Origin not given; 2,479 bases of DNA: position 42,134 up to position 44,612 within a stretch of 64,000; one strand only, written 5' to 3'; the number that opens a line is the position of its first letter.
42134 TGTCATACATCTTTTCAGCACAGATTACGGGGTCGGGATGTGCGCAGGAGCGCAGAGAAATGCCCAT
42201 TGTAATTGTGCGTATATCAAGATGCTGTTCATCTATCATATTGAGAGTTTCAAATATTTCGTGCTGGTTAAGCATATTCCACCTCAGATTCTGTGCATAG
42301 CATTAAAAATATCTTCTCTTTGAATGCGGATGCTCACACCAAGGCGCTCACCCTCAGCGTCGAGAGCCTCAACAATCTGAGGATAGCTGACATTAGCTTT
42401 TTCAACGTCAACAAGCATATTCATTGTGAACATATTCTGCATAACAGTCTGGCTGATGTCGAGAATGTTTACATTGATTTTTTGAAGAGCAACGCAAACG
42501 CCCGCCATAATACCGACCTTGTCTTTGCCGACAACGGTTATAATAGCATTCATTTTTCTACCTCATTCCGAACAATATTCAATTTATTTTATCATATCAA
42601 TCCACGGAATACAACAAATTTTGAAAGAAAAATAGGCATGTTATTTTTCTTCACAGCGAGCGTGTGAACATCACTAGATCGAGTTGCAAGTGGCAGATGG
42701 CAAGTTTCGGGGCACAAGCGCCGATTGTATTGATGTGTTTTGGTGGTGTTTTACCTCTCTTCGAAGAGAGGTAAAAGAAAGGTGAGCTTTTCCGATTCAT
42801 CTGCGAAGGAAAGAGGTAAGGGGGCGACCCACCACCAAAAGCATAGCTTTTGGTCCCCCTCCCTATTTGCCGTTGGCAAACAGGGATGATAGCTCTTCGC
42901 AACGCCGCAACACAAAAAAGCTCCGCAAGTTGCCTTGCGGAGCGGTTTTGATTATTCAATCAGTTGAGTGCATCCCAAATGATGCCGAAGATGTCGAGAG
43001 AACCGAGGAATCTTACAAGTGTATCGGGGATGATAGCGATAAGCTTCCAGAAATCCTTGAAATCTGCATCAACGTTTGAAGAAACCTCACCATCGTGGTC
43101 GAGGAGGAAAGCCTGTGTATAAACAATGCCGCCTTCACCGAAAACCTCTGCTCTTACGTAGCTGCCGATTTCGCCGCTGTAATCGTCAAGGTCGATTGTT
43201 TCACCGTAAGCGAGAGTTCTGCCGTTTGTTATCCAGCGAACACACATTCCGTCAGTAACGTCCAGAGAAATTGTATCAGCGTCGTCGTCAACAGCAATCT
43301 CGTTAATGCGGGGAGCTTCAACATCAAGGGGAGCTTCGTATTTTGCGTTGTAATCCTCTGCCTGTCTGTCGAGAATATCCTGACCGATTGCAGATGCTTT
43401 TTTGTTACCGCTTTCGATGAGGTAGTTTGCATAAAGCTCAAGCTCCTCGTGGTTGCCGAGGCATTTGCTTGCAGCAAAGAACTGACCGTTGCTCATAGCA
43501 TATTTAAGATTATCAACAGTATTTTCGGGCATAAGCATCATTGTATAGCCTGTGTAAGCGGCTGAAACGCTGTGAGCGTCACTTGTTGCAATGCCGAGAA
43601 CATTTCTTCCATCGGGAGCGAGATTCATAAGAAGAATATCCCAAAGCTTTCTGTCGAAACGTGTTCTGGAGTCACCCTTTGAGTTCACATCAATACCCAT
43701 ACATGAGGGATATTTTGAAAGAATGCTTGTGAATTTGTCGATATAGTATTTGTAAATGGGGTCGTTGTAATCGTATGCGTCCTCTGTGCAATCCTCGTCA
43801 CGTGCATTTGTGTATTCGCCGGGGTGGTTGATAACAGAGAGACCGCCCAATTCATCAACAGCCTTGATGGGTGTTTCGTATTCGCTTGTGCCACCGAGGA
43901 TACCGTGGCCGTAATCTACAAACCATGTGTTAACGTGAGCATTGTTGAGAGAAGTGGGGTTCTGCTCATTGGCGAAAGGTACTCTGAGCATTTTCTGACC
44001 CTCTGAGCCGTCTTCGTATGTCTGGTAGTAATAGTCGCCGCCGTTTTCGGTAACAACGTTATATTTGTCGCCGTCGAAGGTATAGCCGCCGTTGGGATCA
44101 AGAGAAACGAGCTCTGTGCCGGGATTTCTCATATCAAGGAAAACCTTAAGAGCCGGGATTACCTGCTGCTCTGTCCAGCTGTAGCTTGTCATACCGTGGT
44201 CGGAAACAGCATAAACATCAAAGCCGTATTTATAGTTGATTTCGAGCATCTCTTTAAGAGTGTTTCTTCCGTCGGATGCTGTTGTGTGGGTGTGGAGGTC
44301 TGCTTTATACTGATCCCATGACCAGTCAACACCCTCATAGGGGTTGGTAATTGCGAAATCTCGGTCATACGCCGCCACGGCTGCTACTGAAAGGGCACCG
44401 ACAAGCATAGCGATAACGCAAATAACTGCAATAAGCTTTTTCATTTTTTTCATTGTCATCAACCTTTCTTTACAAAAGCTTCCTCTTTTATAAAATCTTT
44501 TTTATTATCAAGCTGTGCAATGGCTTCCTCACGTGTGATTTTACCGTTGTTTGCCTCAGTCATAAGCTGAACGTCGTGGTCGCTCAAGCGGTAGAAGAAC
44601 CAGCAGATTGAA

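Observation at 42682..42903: Recurrent hairpin-rich module with stem covariation: candidate unclassified structured RNA (best copy)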

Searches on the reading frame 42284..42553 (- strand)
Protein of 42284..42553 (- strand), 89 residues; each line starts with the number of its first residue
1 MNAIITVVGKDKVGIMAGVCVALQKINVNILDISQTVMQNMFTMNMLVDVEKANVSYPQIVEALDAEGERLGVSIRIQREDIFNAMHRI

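Call 16: search_protein_families(library=pfam, proteins=[window:42284-42553:-])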
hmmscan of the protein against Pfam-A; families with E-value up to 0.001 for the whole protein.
window:42284-42553:- (89 aa): 3 families
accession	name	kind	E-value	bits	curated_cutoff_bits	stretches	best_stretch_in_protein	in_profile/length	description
PF13740.12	ACT_6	-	9.1e-14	51.6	23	1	4-77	4-75/76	ACT domain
PF01842.31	ACT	-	4.9e-06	26.7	27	1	4-67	2-64/66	ACT domain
PF13291.12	ACT_4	-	0.00014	22.9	27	1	3-53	7-59/80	ACT domain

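Call 40: find_encoding_contigs(protein=window:42284-42553:-, flank=3000, max_places=10)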
Protein window:42284-42553:- (89 aa): 23 contigs read that carry it; 3 places shown.
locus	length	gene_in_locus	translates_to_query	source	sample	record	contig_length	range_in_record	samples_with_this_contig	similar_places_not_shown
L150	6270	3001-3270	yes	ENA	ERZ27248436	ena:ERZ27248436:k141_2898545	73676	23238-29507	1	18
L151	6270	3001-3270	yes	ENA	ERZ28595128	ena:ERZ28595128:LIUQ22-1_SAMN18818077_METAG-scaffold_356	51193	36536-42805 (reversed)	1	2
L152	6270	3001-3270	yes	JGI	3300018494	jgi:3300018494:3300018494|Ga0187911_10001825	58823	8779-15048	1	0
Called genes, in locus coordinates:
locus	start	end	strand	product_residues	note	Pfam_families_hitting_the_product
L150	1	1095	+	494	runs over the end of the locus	PF13347:MFS_2, PF07690:MFS_1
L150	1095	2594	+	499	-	-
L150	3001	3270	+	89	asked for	PF01842:ACT (weak), PF13740:ACT_6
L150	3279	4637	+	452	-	PF05167:DUF711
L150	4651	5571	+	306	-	PF18082:NAT_N, PF18164:GNAT_C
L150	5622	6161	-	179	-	-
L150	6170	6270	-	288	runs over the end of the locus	PF01116:F_bP_aldolase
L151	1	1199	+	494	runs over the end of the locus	PF13347:MFS_2, PF07690:MFS_1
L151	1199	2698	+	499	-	-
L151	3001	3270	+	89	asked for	PF01842:ACT (weak), PF13740:ACT_6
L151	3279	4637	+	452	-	PF05167:DUF711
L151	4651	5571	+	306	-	PF18082:NAT_N, PF18164:GNAT_C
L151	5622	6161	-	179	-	-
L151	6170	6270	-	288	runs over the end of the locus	PF01116:F_bP_aldolase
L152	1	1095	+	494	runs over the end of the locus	PF07690:MFS_1 (weak), PF13347:MFS_2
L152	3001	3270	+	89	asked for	PF01842:ACT (weak), PF13740:ACT_6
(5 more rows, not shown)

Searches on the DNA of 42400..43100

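Call 7: search_rna_families(source=window, start=42400, end=43100, threshold=evalue, max_evalue=10, show_alignments=3)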
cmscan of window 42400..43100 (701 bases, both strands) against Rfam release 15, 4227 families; matches with E-value up to 10: 5.
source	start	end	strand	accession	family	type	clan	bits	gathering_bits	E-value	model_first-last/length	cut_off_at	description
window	42572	42656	+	RF01606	plasmodium_snoR31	Gene; snRNA; snoRNA; HACA-box;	-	20.6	60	3.8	1-145/145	no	small nucleolar RNA snoR31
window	42910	42994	-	RF00514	His_leader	Cis-reg; leader;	-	18.9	49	1.4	1-126/126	no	Histidine operon leader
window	42907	42960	-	RF02067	STnc310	Gene; sRNA;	-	17.4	40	1.6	1-61/61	no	Salmonella enterica sRNA STnc310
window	43067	43095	-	RF01123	sR35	Gene; snRNA; snoRNA; CD-box;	-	16.6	60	0.15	29-57/57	no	Small nucleolar RNA sR35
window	42895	42956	+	RF02067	STnc310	Gene; sRNA;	-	14.9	40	6.4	1-61/61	no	Salmonella enterica sRNA STnc310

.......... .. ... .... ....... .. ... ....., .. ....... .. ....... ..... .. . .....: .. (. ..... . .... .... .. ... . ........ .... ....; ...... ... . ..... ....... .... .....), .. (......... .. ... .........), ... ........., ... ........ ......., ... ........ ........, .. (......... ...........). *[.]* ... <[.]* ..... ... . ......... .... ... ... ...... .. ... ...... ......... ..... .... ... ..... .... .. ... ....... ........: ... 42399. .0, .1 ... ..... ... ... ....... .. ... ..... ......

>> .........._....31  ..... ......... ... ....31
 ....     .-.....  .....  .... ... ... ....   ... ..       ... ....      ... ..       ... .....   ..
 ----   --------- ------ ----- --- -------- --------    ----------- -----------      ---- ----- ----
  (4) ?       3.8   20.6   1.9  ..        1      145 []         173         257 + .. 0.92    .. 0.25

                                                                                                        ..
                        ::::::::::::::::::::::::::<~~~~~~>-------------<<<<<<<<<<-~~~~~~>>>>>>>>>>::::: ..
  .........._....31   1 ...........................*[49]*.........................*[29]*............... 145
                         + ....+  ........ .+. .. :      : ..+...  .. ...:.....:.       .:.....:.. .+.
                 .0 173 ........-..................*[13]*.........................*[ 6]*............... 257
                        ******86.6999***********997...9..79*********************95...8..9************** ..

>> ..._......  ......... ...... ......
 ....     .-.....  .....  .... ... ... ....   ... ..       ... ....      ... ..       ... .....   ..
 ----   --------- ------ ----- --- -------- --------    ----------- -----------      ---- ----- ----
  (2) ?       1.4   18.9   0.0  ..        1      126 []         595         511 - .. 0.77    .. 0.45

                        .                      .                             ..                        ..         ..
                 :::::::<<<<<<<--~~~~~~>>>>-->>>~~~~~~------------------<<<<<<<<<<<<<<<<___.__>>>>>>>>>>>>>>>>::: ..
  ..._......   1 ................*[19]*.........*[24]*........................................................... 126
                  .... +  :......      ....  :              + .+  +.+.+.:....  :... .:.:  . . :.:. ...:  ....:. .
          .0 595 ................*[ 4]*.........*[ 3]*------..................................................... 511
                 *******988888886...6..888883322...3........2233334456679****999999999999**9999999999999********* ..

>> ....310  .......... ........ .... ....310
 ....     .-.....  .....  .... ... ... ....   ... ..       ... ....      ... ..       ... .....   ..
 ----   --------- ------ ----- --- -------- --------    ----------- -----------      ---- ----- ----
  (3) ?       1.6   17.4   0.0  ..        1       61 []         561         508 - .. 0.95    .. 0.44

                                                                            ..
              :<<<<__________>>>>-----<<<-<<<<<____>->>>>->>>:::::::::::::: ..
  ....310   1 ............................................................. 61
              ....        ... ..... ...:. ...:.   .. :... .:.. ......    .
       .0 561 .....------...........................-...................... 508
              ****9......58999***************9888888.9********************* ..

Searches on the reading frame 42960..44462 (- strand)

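Call 16: search_protein_families(library=pfam, proteins=[window:42960-44462:-])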
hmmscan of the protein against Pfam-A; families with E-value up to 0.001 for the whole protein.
window:42960-44462:- (500 aa): 1 family
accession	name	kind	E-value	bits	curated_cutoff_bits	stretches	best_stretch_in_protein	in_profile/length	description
PF02811.25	PHP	-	0.00051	20.8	26.4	0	55-92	1-40/164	PHP domain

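Call 78: search_protein_families(library=ncbifam, proteins=[window:42960-44462:-], max_evalue=0.01)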
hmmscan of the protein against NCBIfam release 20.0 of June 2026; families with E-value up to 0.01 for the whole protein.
window:42960-44462:- (500 aa): 7 families
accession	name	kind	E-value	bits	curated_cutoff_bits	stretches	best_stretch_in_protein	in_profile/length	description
NF038032.1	CehA_McbA_metalo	domain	6.2e-15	55.4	80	2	52-95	3-45/315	CehA/McbA family metallohydrolase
NF047791.1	RNaseRnm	equivalog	2.2e-07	30.4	375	1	54-97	3-46/275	RNase RNM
NF006375.0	PRK08609.1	equivalog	3.9e-06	25.7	426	1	50-90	333-373/571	DNA polymerase/3'-5' exonuclease PolX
NF041577.1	nside_bi_sphtase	equivalog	2.2e-05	23.8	400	1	53-92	3-42/276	3',5'-nucleoside bisphosphate phosphatase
NF005928.0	PRK07945.1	equivalog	5.9e-05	22.6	250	1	50-90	96-136/337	PHP domain-containing protein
NF041661.1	Cycl_ph_dihydrol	equivalog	0.0007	19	500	0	55-92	1-38/259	phosphoribosyl 1,2-cyclic phosphate 1,2-diphosphodiesterase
NF006702.0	PRK09248.1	domain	0.0012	18.4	264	1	51-91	2-43/246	PHP domain-containing protein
